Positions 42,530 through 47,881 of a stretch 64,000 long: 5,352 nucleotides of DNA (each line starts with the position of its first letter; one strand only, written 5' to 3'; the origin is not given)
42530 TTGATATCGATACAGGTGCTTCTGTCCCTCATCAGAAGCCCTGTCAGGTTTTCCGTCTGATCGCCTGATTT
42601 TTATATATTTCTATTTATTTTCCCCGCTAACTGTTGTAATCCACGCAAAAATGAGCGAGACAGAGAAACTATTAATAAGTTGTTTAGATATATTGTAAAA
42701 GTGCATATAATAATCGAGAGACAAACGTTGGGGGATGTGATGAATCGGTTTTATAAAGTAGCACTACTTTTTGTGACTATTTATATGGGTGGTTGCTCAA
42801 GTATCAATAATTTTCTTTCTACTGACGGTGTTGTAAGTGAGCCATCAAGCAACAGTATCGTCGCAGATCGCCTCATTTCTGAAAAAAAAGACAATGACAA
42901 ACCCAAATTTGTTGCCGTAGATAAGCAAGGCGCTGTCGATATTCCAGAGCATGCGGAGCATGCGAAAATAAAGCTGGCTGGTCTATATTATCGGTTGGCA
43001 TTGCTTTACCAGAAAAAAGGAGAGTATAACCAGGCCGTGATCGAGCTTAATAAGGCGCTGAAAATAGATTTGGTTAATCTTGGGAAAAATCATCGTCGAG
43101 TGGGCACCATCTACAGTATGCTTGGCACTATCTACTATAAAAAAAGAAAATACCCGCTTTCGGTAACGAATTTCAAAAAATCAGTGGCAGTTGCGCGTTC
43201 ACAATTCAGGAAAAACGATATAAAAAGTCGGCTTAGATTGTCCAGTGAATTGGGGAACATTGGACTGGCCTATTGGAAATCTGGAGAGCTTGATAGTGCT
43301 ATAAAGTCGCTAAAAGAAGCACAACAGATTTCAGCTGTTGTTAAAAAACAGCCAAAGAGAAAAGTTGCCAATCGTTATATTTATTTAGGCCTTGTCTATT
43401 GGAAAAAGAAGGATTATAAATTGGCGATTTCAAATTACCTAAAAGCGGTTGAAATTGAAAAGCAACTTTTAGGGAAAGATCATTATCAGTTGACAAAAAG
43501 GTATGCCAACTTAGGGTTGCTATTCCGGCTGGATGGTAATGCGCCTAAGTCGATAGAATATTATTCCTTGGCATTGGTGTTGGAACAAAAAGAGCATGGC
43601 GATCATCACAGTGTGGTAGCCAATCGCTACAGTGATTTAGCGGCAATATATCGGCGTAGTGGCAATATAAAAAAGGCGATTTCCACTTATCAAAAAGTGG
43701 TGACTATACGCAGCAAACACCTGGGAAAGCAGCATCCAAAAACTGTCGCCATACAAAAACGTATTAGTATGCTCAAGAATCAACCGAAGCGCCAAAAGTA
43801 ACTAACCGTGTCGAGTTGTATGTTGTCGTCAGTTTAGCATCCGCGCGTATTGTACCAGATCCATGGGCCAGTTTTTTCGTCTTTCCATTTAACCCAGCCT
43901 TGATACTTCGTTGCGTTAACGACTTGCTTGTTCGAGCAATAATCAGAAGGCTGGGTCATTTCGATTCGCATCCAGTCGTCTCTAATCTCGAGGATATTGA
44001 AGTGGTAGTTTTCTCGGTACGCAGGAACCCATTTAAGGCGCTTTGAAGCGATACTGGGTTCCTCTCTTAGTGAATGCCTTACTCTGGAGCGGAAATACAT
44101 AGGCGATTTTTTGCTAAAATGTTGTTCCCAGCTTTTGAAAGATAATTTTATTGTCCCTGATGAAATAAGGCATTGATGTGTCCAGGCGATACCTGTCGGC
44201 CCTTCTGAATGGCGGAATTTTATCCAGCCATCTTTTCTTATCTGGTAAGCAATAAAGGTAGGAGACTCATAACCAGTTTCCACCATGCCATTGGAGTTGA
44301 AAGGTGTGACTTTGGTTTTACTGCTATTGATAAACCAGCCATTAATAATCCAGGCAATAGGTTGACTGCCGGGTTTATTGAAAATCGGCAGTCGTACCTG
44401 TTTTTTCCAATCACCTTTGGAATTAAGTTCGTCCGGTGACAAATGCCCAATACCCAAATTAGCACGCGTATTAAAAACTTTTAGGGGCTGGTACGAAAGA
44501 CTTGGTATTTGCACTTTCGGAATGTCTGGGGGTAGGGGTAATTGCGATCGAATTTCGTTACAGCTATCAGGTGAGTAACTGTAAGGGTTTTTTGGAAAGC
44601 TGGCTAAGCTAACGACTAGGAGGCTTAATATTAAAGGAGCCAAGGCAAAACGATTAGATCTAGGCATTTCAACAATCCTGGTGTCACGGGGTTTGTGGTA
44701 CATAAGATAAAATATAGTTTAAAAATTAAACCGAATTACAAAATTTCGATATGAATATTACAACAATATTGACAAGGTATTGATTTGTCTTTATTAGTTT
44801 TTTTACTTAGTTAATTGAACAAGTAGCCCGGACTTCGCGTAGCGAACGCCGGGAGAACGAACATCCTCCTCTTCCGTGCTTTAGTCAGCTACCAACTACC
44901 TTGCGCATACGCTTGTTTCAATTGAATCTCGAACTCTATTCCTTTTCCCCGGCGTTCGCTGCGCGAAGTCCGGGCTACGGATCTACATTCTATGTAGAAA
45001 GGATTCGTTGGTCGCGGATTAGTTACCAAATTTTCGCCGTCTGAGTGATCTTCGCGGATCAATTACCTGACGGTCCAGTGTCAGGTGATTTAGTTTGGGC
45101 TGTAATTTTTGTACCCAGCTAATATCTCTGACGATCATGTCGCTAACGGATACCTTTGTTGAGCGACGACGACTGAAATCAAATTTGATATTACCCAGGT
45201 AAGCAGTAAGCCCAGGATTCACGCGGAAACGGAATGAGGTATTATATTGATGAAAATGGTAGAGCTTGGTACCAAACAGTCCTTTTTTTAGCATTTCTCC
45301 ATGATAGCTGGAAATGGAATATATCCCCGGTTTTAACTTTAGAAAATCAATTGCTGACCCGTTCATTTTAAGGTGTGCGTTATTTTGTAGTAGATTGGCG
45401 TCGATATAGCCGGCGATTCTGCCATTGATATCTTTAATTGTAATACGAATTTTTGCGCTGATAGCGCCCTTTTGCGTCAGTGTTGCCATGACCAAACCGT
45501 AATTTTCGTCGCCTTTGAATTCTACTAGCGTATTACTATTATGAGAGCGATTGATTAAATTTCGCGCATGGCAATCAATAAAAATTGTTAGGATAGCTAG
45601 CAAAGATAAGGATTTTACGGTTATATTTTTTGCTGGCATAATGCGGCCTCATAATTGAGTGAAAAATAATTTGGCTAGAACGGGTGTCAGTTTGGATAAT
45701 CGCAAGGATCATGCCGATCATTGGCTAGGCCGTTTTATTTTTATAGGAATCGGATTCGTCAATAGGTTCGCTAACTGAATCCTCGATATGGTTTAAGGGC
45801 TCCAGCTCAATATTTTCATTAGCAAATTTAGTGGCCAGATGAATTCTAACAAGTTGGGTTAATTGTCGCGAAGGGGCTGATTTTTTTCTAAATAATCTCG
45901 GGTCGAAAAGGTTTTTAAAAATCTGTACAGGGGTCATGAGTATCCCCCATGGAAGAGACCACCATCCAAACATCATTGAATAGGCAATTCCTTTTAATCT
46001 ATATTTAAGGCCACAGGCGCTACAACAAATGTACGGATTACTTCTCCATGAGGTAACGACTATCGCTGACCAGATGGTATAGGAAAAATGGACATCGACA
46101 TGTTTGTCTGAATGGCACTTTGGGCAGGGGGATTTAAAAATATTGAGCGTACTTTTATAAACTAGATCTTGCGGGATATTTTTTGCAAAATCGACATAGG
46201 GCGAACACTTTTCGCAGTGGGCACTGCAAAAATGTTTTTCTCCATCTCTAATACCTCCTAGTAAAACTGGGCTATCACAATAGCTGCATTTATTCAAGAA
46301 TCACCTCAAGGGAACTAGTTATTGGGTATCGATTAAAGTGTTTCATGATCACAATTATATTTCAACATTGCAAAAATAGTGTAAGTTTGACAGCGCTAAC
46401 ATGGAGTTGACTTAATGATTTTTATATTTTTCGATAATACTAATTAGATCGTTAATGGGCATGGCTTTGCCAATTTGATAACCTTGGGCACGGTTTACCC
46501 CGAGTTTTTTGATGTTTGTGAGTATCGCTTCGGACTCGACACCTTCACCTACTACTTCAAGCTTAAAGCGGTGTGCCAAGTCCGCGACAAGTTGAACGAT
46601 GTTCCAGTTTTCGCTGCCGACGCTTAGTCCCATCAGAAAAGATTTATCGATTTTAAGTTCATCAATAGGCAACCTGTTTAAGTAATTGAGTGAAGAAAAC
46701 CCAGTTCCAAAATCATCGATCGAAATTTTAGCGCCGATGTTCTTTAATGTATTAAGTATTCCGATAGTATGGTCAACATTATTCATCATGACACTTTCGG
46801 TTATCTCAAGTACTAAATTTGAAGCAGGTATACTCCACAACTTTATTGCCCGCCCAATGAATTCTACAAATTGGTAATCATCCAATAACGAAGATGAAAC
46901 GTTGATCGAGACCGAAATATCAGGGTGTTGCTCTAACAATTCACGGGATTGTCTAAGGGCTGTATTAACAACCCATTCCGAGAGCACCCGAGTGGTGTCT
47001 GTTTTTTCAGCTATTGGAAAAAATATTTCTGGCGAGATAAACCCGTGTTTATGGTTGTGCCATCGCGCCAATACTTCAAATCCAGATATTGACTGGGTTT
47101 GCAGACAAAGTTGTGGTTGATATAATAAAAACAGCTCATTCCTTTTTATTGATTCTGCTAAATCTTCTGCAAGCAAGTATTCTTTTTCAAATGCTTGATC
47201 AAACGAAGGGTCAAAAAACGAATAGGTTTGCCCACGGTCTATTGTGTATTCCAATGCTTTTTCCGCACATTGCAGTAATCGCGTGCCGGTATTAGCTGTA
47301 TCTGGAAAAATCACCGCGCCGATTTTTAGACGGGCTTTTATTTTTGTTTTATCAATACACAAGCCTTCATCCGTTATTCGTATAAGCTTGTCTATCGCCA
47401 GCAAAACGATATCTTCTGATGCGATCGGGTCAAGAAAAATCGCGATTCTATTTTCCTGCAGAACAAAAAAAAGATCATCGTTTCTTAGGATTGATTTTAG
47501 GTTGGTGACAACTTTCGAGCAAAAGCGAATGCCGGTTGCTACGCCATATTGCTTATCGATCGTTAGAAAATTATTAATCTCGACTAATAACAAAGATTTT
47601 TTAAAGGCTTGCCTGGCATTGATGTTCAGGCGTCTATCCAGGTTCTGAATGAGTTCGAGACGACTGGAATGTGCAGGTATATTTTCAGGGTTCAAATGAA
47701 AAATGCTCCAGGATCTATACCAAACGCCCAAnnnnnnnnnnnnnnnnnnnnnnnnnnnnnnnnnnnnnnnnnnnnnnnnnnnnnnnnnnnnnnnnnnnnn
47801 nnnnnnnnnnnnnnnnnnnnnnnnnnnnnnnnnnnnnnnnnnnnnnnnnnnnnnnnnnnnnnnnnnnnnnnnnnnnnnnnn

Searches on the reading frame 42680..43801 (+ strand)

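Call 63: search_protein_families(library=pfam, proteins=[window:42680-43801:+], max_evalue=0.0001)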
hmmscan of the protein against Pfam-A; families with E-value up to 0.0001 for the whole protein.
window:42680-43801:+ (373 aa): 12 families
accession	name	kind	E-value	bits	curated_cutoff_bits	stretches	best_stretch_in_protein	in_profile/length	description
PF13424.12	TPR_12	-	1.4e-46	157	30.1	5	277-345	8-76/77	Tetratricopeptide repeat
PF00515.34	TPR_1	-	1.6e-27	94.5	27.8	0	232-260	3-31/34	Tetratricopeptide repeat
PF07719.23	TPR_2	-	7.1e-26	88.6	27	0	101-130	2-31/34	Tetratricopeptide repeat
PF13181.12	TPR_8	-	2e-24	84.1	25.7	1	101-130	2-31/34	Tetratricopeptide repeat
PF13374.12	TPR_10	-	1.1e-20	73.3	27.5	1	313-353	1-41/42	Tetratricopeptide repeat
PF24885.1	TPR_NPHP3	-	2.8e-18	66.6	100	2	208-361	76-232/239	Nephrocystin-3 TPR domain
PF13176.12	TPR_7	-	3.8e-13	48.8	27.9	0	319-344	4-29/36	Tetratricopeptide repeat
PF13414.12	TPR_11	-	7.3e-10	38.8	26.8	0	110-130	4-24/42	TPR repeat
PF13174.12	TPR_6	-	8.5e-08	32.8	26.3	0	103-128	3-28/33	Tetratricopeptide repeat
PF13432.12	TPR_16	-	1.3e-07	32.4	32.7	0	194-257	3-58/65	Tetratricopeptide repeat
PF13428.12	TPR_14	-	1.6e-07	31.7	23.5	0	102-129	3-30/44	Tetratricopeptide repeat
PF17874.7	TPR_MalT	-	3.4e-05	23.7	45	0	269-355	37-121/336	MalT-like TPR region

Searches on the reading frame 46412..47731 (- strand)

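Call 31: search_protein_families(library=pfam, proteins=[window:46412-47731:-], max_evalue=0.00001)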
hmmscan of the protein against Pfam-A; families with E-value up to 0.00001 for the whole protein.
window:46412-47731:- (439 aa): 2 families
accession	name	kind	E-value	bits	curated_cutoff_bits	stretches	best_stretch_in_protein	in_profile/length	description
PF00563.25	EAL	-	1.4e-64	218.1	31.3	1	189-422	2-235/236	EAL domain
PF00990.26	GGDEF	-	7.8e-14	52.2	23.8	1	24-162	12-153/161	Diguanylate cyclase, GGDEF domain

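Call 86: search_protein_families(library=padloc, proteins=[window:46412-47731:-], max_evalue=0.001)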
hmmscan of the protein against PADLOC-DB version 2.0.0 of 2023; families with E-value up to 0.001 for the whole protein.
window:46412-47731:- (439 aa): 0 families
